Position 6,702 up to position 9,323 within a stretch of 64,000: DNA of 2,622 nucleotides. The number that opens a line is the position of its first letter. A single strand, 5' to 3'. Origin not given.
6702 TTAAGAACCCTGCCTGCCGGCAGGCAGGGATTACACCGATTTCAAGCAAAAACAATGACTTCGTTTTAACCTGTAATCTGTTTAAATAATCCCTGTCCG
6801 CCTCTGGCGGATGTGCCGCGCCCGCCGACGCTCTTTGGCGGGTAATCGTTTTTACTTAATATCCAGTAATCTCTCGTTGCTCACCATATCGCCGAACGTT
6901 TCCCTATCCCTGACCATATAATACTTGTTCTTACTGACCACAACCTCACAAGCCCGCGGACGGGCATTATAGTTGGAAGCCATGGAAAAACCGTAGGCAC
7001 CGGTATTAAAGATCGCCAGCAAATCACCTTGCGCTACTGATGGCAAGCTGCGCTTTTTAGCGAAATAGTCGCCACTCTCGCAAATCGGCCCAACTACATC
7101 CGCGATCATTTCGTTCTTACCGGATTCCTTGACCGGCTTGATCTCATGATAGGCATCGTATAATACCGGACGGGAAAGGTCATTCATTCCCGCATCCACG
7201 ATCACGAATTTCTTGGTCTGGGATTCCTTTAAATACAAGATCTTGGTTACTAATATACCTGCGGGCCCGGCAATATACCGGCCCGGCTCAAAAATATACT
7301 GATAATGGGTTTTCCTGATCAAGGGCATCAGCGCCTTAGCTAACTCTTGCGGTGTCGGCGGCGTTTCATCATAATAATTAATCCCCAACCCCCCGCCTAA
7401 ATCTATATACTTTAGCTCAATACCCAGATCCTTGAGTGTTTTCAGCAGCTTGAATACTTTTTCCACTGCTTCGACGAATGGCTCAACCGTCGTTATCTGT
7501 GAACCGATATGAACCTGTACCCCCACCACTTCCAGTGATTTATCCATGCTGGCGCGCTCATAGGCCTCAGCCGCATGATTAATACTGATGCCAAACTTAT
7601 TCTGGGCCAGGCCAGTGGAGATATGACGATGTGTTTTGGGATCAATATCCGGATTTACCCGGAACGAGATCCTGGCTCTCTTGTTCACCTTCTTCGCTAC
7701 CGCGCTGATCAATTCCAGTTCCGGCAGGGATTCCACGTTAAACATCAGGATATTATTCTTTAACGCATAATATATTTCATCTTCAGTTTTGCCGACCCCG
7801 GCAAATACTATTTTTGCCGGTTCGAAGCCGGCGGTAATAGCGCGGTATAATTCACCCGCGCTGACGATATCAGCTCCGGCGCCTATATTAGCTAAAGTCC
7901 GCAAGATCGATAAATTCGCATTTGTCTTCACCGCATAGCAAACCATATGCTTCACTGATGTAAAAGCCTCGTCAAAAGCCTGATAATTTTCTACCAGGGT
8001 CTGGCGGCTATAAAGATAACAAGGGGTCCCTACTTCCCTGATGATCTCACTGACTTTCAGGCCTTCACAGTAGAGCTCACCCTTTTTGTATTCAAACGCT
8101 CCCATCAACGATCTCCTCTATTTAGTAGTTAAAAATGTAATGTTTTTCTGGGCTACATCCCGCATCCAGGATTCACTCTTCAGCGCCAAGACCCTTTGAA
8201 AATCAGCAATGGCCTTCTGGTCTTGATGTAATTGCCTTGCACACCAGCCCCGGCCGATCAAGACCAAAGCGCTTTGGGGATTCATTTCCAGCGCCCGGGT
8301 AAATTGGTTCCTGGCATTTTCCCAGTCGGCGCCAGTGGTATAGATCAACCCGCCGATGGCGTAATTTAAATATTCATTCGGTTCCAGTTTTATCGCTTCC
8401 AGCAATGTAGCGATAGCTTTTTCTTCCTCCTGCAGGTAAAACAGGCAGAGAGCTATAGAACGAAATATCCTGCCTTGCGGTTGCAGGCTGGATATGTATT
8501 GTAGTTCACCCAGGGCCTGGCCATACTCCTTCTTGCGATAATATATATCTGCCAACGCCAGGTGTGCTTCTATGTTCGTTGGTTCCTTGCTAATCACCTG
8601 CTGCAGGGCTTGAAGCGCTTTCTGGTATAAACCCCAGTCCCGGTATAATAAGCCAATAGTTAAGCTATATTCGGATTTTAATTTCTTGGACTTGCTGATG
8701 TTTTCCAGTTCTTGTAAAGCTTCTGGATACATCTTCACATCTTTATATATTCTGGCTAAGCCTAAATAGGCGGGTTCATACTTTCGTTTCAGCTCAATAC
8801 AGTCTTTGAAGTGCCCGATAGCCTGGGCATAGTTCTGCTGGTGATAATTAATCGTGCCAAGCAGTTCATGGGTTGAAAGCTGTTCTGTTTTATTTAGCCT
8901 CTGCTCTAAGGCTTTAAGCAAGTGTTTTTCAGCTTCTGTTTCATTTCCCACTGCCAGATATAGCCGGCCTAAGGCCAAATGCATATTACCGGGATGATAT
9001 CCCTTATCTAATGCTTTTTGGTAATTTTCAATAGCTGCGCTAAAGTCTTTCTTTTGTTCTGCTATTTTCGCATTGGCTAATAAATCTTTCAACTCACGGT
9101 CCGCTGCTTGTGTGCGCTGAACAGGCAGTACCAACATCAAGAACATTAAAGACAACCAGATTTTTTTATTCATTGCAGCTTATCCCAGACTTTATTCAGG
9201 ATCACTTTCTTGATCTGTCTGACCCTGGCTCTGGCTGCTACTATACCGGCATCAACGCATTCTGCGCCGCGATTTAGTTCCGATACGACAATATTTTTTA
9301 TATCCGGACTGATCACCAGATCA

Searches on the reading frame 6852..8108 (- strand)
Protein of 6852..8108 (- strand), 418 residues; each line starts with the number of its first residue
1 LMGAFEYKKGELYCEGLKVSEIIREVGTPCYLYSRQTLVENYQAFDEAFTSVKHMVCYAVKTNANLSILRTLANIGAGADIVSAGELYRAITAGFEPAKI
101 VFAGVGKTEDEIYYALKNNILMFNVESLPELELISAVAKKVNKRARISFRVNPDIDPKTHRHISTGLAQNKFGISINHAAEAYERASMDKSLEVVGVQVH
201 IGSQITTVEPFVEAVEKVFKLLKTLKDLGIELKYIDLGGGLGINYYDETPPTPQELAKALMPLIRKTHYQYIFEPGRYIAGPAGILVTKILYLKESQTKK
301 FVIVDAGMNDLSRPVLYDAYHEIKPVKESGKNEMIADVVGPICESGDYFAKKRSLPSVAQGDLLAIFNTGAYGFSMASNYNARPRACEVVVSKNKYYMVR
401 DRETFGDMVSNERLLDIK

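Call 15: search_protein_families(library=pfam, proteins=[window:6852-8108:-], max_evalue=0.0001)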
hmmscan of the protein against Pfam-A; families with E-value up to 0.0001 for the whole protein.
window:6852-8108:- (418 aa): 3 families
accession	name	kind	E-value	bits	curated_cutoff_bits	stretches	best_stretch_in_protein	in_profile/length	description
PF02784.22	Orn_Arg_deC_N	-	2.6e-65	220.7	23.4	1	37-280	3-246/247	Pyridoxal-dependent decarboxylase, pyridoxal binding domain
PF00278.28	Orn_DAP_Arg_deC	-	8e-30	103.4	23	1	135-370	5-95/95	Pyridoxal-dependent decarboxylase, C-terminal sheet domain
PF01168.26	Ala_racemase_N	-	1.2e-05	25.5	24.1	1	36-237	4-193/220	Alanine racemase, N-terminal domain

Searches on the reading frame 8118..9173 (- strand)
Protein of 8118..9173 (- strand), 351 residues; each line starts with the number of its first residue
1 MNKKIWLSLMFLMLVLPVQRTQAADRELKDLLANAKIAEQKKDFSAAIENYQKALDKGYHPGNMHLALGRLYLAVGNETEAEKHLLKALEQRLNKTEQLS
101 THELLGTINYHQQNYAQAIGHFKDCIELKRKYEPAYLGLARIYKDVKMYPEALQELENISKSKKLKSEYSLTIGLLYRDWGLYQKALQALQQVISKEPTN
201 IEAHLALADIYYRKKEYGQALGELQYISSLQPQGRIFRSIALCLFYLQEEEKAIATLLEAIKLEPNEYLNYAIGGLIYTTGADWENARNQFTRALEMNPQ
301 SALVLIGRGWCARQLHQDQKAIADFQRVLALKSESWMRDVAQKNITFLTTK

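Call 15: search_protein_families(library=pfam, proteins=[window:8118-9173:-], max_evalue=0.0001)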
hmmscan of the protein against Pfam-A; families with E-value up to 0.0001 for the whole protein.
window:8118-9173:- (351 aa): 23 families
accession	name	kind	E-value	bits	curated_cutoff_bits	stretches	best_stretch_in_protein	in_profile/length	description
PF07719.23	TPR_2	-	7.4e-31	104.1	27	0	302-332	1-31/34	Tetratricopeptide repeat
PF00515.34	TPR_1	-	8.4e-30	101.8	27.8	0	303-332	2-31/34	Tetratricopeptide repeat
PF14559.12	TPR_19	-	3.2e-23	82.3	25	3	183-233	7-57/68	Tetratricopeptide repeat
PF13432.12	TPR_16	-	1.4e-22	80.2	32.7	3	283-332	12-61/65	Tetratricopeptide repeat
PF13424.12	TPR_12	-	1.5e-19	70.3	30.1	1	64-131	5-77/77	Tetratricopeptide repeat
PF13181.12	TPR_8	-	1.6e-19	68.7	25.7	0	65-90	4-29/34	Tetratricopeptide repeat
PF13414.12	TPR_11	-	2.8e-16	59.4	26.8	1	174-214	1-41/42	TPR repeat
PF13428.12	TPR_14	-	6.9e-14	51.4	23.5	0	181-210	15-44/44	Tetratricopeptide repeat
PF13431.12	TPR_17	-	4.9e-13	48.7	24.4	0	190-221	2-33/34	Tetratricopeptide repeat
PF13174.12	TPR_6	-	2.9e-12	46.8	26.3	0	173-199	6-32/33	Tetratricopeptide repeat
PF23914.1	TPR_CcmH_CycH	-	3e-12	47.1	42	0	176-232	96-152/158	Cytochrome c-type biogenesis protein H TPR domain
PF13176.12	TPR_7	-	2.6e-11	43.1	27.9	0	66-97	3-34/36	Tetratricopeptide repeat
PF24575.1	TPR_Slam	-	3.7e-11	43.8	35.2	0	21-81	40-100/104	Surface lipoprotein assembly modifier, N-terminal TPR repeats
PF25062.1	ARM_TT21_N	-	9.5e-10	39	40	0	182-325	9-158/222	Tetratricopeptide repeat protein 21 N-terminal ARM repeat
PF13371.12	TPR_9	-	1.9e-09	37.8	35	0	277-335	4-62/73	Tetratricopeptide repeat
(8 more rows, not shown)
